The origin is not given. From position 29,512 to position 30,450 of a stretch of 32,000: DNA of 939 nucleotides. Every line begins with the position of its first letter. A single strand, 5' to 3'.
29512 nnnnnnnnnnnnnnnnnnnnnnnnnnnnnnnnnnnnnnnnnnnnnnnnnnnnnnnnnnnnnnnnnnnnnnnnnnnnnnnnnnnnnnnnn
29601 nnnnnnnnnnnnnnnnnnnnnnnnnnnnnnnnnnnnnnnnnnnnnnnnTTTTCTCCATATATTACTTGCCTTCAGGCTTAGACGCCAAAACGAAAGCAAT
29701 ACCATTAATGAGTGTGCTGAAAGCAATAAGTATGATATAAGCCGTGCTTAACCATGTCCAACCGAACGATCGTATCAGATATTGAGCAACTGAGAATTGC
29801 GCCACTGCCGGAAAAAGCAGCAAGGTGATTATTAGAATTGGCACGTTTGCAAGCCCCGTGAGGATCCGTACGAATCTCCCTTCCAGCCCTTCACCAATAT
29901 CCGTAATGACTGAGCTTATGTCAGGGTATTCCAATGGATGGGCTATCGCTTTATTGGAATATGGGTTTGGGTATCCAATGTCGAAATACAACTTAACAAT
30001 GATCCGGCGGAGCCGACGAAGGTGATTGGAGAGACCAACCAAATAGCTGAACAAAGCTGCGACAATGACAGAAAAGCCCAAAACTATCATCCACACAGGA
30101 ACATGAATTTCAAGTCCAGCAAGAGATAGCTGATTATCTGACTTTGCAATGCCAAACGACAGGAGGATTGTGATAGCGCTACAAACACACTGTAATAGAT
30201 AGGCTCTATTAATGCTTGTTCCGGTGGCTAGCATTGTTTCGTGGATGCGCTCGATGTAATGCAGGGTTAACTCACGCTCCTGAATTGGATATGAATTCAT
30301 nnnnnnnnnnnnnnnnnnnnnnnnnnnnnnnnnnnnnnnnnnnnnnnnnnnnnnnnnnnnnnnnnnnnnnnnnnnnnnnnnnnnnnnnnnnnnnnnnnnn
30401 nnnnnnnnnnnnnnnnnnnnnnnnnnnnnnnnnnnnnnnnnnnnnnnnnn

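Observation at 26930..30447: AT-rich island wedged between the 3' ends of two high-GC genes, with no mobility genes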

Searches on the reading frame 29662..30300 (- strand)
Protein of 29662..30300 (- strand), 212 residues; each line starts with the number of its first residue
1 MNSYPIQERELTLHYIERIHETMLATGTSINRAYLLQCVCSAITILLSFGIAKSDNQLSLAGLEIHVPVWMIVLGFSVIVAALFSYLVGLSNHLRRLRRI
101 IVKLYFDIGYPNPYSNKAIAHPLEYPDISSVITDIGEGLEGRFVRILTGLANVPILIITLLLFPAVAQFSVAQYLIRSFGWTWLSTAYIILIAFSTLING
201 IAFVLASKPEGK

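Call 8: search_protein_families(library=pfam, proteins=[window:29665-30300:-], max_evalue=0.1)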
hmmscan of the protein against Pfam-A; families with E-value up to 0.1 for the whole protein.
window:29665-30300:- (212 aa): 2 families
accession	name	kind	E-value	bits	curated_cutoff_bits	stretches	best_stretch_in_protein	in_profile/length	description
PF11970.14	GPR_Gpa2_C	-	0.027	15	21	1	154-209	18-73/76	G protein-coupled glucose receptor regulating Gpa2 C-term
PF17627.7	IncE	-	0.06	13.8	27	0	23-80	24-83/132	Inclusion membrane protein E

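Call 9: search_protein_families(library=padloc, proteins=[window:29665-30300:-], max_evalue=0.1)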
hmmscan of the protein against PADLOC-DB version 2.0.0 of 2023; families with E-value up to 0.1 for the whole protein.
window:29665-30300:- (212 aa): 0 families

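Call 10: find_encoding_contigs(protein=window:29662-30300:-, flank=10000, max_places=6)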
Protein window:29662-30300:- (212 aa): 1 contig read that carries it; 1 place shown.
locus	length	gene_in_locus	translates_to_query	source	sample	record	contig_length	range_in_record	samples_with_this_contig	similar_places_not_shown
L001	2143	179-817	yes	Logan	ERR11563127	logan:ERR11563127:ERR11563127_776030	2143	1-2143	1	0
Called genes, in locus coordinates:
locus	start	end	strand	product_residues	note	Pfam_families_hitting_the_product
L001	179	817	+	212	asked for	-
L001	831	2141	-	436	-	?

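Call 33: find_homologous_proteins(query=window:29665-30300:-, max_evalue=0.01)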
Query window:29665-30300:- (212 aa): 2 proteins with E <= 0.01 among 618 candidates.
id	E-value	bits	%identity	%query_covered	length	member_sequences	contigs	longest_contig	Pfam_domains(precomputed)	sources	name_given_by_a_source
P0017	2.5e-99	349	92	83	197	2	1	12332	-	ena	-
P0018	1.9e-88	314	70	99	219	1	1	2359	-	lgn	-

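Call 35: find_encoding_contigs(protein=P0017, flank=10000)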
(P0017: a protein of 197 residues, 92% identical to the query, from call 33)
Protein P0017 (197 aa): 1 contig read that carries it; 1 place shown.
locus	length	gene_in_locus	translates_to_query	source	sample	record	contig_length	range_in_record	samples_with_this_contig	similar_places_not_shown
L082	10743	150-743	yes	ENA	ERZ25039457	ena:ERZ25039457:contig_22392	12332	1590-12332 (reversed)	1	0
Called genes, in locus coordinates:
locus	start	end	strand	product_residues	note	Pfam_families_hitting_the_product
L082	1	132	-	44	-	?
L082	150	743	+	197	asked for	-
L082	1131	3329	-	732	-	-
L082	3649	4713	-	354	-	PF04909:Amidohydro_2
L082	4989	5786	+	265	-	PF16952:Gln-synt_N_2, PF00120:Gln-synt_C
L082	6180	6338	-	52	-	-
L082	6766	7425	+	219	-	PF24961:NfeD_membrane, PF01957:NfeD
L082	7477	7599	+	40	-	-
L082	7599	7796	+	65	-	-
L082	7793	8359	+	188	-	PF01145:Band_7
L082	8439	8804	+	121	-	-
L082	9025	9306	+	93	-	-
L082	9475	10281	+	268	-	-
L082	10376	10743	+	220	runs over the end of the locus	PF22599:SecDF_P1_head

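Call 36: find_encoding_contigs(protein=P0018, flank=10000)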
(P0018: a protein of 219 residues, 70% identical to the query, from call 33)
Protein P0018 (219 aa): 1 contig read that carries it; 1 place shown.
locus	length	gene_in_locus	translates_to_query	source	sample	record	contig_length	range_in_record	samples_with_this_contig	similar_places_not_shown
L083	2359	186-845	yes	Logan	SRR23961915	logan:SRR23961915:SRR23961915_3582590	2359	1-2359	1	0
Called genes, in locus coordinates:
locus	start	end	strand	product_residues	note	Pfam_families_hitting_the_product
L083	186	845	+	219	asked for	-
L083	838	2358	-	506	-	?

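Call 53: search_protein_families(library=ncbifam, proteins=[window:29665-30300:-], max_evalue=0.1)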
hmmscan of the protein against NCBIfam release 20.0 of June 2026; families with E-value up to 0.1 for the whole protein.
window:29665-30300:- (212 aa): 1 family
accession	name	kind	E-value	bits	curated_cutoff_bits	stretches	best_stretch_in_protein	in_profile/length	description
NF041589.1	PepG1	equivalog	0.018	14.6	70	0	27-51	5-28/47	type I toxin-antitoxin system toxin PepG1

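Call 55: search_protein_representatives(protein=window:29665-30300:-)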
Query: 212 residues. Proteins with E-value up to 0.001 (for the whole library): 153; up to 1e-10: 52; up to 1e-30: 3. The best 150 are listed.
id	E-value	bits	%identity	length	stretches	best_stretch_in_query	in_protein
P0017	8.0e-100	349.0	95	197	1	1-173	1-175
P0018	5.9e-89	313.5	70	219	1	5-209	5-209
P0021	7.4e-31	123.8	60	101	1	6-101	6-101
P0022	3.9e-26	108.4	34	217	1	7-206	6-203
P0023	8.8e-23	97.4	30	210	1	7-196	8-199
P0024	9.4e-22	94.1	31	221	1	7-193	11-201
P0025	1.1e-21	93.9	31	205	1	8-194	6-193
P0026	1.2e-21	93.8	30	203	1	8-196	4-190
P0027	8.5e-21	91.0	33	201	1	9-196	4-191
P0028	5.9e-20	88.2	31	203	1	11-185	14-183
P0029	1.3e-19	87.0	30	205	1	8-194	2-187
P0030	1.4e-19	87.0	33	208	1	8-197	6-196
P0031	9.1e-19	84.3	36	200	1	6-198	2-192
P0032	1.2e-18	84.0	30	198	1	8-205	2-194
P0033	1.3e-18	83.8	30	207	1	8-203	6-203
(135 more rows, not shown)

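Call 58: predict_structure(alignment_id=A1)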
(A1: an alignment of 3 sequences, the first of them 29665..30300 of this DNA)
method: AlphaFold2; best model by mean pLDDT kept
length: 212 residues; sequences in the alignment: 3
mean_pLDDT: 51.5   pTM: 0.33
mean pLDDT of the five models: 51.5, 51.5, 50.0, 49.9, 49.6
residues with pLDDT >= 90: 0; 70-90: 0; 50-70: 125; < 50: 87
segments of 3 or more residues with pLDDT < 50: 1-3, 46-67, 69-71, 112-162, 207-212
pLDDT, mean of each block of 10 residues (from residue 1): 53 64 58 52 50 40 43 53 55 61 62 43 42 43 42 43 52 58 63 59 49 40
secondary structure, 60 per line:
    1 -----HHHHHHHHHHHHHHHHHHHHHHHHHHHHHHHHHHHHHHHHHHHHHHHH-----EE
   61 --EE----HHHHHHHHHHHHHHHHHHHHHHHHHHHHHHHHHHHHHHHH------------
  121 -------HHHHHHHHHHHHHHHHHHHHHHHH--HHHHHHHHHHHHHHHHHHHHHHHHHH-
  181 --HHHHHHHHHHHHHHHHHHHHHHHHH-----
elements in order: H6-53 H69-108 H128-151 H154-179 H183-207

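Call 59: search_protein_families(library=pfam, alignment_id=A2, max_evalue=0.001)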
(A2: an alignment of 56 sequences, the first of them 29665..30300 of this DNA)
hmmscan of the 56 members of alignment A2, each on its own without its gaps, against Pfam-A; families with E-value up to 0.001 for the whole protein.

A. member 1, window:29665-30300:- (212 aa): 0 families

B. families by the number of members that match (of 56 scanned): 3 families
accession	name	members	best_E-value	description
PF12728.13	HTH_17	2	6.4e-06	Helix-turn-helix domain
PF20990.2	DUF2207_C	1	0.00052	Predicted membrane protein (DUF2207) C-terminal domain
PF08281.18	Sigma70_r4_2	1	0.00056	Sigma-70, region 4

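Call 60: search_solved_structures(query=A2, max_evalue=1)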
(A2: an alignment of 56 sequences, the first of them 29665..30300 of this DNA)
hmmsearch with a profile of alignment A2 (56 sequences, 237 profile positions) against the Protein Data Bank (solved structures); distinct sequences matched with E-value up to 1: 7.
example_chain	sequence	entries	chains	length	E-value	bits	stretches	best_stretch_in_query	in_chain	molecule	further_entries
8k7c_A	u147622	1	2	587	0.0019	20.8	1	143-219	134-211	ATP-binding cassette sub-family B member 6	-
8k7b_A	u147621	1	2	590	0.0019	20.8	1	143-219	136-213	ATP-binding cassette sub-family B member 6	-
8yr3_A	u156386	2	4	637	0.0022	20.6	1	143-219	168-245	ATP-binding cassette sub-family B member 6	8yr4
7ekl_A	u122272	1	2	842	0.0027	20.3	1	143-219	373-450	ATP-binding cassette sub-family B member 6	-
7d7n_A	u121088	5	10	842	0.0027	20.3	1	143-219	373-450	ATP-binding cassette sub-family B member 6, mitochondrial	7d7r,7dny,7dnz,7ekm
8fwk_B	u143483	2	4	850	0.0027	20.3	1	143-219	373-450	ATP-binding cassette sub-family B member 6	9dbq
6x89_6M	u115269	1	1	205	0.68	12.4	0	181-214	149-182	NU6M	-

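Call 63: find_related_loci(query=A3, collection=metagenome_contigs, flank=6000)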
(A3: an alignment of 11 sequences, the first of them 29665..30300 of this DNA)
Query A3 (212 aa) in metagenome_contigs; peptide patterns used: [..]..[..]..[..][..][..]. (x = any residue, [..] = any of these).
90 stretches matched a pattern; 1 encode a relative of the query (tblastn E <= 1e-3); 1 distinct loci.
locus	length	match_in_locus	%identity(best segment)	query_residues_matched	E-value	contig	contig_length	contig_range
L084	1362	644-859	35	1-72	3e-12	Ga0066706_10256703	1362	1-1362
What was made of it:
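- Tried and rejected: The narrower alignment found one useless 1.4-kb contig (call 63).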

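Call 64: find_related_loci(query=A3, collection=viral_contigs, flank=8000)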
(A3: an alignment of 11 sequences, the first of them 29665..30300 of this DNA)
Query A3 (212 aa) in viral_contigs; peptide patterns used: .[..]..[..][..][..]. (x = any residue, [..] = any of these).
45 stretches matched a pattern, but none encodes a relative of the query by tblastn (E <= 1e-3).

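Call 65: search_protein_families(library=phrogs, proteins=[window:29665-30300:-], max_evalue=0.01)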
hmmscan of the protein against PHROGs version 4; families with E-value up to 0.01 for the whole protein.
window:29665-30300:- (212 aa): 0 families

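Call 67: find_encoding_contigs(protein=P0022, flank=8000, max_places=4)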
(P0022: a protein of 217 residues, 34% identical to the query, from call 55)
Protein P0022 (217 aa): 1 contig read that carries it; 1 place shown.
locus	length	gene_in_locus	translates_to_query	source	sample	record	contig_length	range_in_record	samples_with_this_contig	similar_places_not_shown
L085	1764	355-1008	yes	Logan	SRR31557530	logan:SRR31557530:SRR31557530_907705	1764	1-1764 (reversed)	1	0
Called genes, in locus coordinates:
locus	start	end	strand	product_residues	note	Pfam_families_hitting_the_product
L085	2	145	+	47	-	?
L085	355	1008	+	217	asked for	-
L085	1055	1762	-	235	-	?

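Call 68: find_encoding_contigs(protein=P0023, flank=8000, max_places=4)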
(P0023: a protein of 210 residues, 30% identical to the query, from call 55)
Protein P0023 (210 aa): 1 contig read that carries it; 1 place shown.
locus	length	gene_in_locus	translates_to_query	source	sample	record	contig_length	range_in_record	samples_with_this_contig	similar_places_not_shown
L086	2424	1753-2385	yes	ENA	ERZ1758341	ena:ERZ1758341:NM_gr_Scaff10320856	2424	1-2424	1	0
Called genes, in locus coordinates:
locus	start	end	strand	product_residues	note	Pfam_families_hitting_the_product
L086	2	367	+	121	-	?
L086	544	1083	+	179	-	-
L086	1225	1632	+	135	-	-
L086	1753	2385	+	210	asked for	-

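Call 70: find_encoding_contigs(protein=P0024, flank=8000, max_places=4)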
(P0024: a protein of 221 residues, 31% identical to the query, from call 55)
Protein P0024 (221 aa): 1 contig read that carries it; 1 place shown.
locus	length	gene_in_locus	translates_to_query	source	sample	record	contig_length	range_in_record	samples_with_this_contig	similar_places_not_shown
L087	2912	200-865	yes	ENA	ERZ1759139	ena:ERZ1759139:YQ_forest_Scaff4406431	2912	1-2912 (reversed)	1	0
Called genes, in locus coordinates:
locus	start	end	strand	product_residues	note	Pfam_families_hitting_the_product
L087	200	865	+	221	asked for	-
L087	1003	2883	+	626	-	PF17899:Peptidase_M61_N, PF05299:Peptidase_M61, PF13180:PDZ_2 (weak), PF17820:PDZ_6 (weak)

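Call 71: find_encoding_contigs(protein=P0025, flank=8000, max_places=4)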
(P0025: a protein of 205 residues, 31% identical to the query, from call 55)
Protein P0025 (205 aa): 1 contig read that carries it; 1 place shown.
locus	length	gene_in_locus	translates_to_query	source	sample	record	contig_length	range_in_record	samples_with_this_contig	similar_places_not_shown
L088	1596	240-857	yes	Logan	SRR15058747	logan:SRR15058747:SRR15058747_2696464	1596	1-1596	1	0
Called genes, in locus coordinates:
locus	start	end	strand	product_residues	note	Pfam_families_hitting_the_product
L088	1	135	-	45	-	?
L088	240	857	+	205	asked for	-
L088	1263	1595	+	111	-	?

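Call 72: find_encoding_contigs(protein=P0026, flank=8000, max_places=4)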
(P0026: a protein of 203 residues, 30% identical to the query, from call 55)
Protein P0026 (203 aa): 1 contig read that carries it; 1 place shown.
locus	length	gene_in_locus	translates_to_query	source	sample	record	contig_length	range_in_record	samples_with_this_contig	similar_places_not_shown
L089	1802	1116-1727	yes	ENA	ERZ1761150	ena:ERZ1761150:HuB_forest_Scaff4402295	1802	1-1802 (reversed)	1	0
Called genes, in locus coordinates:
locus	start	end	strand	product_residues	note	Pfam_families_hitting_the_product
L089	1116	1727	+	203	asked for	-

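Call 80: find_encoding_contigs(protein=P0031, flank=8000, max_places=4)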
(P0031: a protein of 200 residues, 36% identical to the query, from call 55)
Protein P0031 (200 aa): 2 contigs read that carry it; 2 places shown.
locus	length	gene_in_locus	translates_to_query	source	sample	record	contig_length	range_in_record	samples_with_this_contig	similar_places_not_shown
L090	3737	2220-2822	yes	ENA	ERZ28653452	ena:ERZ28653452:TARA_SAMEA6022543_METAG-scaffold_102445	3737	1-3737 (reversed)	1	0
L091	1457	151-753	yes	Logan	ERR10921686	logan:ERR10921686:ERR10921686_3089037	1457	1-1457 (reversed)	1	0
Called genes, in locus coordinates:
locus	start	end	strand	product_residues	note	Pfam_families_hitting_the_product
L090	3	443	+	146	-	?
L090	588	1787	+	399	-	PF14684:Tricorn_C1, PF17820:PDZ_6 (faint), PF03572:Peptidase_S41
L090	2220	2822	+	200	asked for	-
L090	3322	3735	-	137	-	?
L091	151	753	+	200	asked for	-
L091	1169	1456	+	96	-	?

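Call 81: find_encoding_contigs(protein=P0027, flank=8000, max_places=4)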
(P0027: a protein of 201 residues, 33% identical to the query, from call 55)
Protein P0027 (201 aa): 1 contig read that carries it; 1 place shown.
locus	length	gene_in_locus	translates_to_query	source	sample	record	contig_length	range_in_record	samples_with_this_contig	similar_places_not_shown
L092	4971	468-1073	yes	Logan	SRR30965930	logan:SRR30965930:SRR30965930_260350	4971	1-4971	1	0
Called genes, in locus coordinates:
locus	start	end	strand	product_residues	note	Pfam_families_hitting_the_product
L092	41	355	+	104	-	-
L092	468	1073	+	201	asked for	-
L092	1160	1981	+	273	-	-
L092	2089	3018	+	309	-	-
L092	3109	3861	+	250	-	-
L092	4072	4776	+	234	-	PF05368:NmrA, PF01370:Epimerase (weak), PF13460:NAD_binding_10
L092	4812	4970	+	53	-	?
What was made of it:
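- More distant members of the TM family sit in unrelated contexts such as PDZ-peptidases and an NmrA-like gene, which looks housekeeping-like (calls 70, 80, 81).
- Tried and rejected: More distant members have other neighbours (calls 68, 70-72, 80, 81).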

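Call 86: search_dna_similar(query=window:29665-30300:-, collection=plasmids, mode=protein, max_evalue=0.001, max_rows=10)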
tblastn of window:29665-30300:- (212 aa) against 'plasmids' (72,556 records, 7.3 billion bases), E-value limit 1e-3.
No match.

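Call 88: search_dna_similar(query=window:29665-30300:-, collection=phages, mode=protein, max_evalue=0.001, max_rows=10)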
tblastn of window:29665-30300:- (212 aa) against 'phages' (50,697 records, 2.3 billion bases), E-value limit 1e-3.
No match.
